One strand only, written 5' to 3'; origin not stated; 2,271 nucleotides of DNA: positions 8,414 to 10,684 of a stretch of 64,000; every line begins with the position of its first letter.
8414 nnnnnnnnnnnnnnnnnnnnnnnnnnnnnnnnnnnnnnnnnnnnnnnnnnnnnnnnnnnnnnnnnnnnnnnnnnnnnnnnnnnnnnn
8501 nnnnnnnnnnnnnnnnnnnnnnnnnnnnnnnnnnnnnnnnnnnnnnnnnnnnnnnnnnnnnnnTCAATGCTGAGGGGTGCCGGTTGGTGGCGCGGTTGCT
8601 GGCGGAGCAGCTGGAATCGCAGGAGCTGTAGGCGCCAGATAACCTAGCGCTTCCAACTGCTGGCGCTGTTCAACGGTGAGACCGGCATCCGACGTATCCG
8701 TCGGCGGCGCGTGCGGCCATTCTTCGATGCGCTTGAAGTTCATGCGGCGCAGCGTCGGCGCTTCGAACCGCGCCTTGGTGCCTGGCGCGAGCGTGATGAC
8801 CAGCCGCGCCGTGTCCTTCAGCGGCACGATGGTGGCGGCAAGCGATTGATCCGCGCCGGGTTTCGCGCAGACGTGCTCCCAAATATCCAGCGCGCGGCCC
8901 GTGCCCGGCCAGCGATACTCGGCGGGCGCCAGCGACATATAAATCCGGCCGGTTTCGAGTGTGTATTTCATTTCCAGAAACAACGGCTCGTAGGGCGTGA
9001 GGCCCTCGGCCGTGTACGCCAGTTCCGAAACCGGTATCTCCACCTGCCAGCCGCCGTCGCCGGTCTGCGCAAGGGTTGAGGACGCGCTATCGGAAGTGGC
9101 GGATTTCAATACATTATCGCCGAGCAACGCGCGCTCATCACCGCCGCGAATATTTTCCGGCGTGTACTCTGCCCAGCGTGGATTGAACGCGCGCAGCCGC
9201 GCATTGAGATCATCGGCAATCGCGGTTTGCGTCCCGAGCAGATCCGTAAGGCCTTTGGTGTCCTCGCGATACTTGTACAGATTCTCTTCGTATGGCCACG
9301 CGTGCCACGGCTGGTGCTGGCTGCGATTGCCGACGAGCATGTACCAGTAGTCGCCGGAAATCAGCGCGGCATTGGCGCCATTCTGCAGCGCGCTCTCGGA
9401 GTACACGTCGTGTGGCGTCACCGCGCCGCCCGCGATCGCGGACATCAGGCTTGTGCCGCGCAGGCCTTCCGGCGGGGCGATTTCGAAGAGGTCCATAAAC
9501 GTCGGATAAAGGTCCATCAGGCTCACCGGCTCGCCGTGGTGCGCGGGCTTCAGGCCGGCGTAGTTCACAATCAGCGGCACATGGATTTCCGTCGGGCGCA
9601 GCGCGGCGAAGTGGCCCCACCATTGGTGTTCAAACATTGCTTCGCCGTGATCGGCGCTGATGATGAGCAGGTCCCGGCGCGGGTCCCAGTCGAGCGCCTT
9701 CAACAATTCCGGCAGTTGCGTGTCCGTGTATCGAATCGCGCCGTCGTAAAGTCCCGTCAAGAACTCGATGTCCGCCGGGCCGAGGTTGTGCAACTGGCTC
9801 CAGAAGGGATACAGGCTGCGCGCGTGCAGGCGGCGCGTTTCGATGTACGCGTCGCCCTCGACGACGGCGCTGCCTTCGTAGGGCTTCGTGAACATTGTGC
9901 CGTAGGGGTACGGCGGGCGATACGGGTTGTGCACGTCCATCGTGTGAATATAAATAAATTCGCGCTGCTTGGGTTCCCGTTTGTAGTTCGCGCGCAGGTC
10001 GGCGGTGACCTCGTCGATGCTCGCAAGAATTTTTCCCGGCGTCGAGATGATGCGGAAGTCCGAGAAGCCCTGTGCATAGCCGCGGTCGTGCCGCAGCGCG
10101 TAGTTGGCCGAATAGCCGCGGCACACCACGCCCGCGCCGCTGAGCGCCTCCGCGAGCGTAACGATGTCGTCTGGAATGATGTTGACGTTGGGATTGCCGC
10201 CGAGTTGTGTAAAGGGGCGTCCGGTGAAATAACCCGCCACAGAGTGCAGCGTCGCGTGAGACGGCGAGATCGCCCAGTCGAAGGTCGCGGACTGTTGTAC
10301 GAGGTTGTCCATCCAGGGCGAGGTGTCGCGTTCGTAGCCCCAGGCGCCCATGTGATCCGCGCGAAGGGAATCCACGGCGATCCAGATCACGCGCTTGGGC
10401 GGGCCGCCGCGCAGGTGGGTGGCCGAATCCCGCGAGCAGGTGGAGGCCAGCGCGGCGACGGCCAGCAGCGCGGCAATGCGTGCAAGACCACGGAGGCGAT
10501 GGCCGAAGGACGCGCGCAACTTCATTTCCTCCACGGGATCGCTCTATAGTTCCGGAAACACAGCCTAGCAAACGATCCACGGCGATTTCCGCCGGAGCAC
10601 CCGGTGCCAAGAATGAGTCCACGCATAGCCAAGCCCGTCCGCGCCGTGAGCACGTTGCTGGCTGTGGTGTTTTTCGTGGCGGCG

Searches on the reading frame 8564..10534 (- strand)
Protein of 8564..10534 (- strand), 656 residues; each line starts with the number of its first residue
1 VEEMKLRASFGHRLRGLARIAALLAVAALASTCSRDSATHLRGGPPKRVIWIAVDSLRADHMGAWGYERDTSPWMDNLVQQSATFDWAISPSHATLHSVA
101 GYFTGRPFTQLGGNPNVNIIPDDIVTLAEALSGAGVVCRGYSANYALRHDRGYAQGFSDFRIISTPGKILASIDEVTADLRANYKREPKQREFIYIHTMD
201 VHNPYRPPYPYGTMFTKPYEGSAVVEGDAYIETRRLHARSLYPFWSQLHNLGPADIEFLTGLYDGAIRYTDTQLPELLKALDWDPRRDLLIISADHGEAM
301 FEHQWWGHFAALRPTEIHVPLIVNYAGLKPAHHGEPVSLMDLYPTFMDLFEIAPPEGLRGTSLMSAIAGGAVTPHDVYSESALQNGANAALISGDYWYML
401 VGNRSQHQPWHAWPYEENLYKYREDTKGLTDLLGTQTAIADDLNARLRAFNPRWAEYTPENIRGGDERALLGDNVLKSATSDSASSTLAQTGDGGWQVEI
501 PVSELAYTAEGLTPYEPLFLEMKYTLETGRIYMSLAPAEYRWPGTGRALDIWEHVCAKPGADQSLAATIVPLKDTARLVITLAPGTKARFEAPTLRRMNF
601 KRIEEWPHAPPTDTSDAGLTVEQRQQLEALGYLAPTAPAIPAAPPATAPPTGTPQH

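Call 9: search_protein_families(library=pfam, proteins=[window:8564-10534:-], max_evalue=0.01)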
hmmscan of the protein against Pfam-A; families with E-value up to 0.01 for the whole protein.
window:8564-10534:- (656 aa): 2 families
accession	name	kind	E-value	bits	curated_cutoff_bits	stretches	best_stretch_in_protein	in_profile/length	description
PF00884.28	Sulfatase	-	7.7e-34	117.8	25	1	49-351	3-300/301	Sulfatase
PF16347.10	SGSH_C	-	0.0077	16.8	29.3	0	302-369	2-70/154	N-sulphoglucosamine sulphohydrolase, C-terminal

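Call 10: search_protein_families(library=ncbifam, proteins=[window:8564-10534:-], max_evalue=0.01)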
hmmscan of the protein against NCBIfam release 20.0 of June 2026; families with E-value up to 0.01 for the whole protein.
window:8564-10534:- (656 aa): 12 families
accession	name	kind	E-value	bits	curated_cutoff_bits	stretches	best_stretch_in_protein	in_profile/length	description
NF010322.0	PRK13759.1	equivalog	4.6e-22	78.2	481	2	185-437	195-441/486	arylsulfatase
TIGR03417.1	chol_sulfatase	equivalog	3.1e-14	52.8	433.45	1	249-454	241-440/500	choline-sulfatase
NF045661.1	HdlasePehA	equivalog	3.8e-07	29.1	900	1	250-370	271-395/506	phosphoric/sulfuric ester hydrolase PehA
NF007933.0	PRK10649.1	subfamily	6.8e-07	28.2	404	0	262-303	428-469/577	phosphoethanolamine transferase CptA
NF007160.0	PRK09598.1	equivalog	2.3e-06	26.2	561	1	257-323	400-469/523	phosphoethanolamine--lipid A transferase EptA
NF008593.0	PRK11560.1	equivalog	2.3e-06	26.2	493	1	49-76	250-277/563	kdo(2)-lipid A phosphoethanolamine 7''-transferase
NF009049.0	PRK12383.1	equivalog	1.6e-05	24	254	1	263-367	309-401/408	phosphopentomutase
NF028537.1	P_eth_NH2_trans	domain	3.3e-05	22.6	500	0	46-104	226-283/527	phosphoethanolamine--lipid A transferase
NF012179.0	CptA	domain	0.0001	21.2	900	0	42-86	220-267/556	phosphoethanolamine transferase CptA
NF038075.1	fam_STM4013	hypoth_equivalog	0.00083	18.9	250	1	265-311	202-247/261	STM4013/SEN3800 family hydrolase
NF003766.0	PRK05362.1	equivalog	0.0015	17.4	256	1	263-362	303-390/396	phosphopentomutase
NF003897.0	PRK05434.1-5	equivalog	0.0023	16.4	862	1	255-364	403-511/514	2,3-bisphosphoglycerate-independent phosphoglycerate mutase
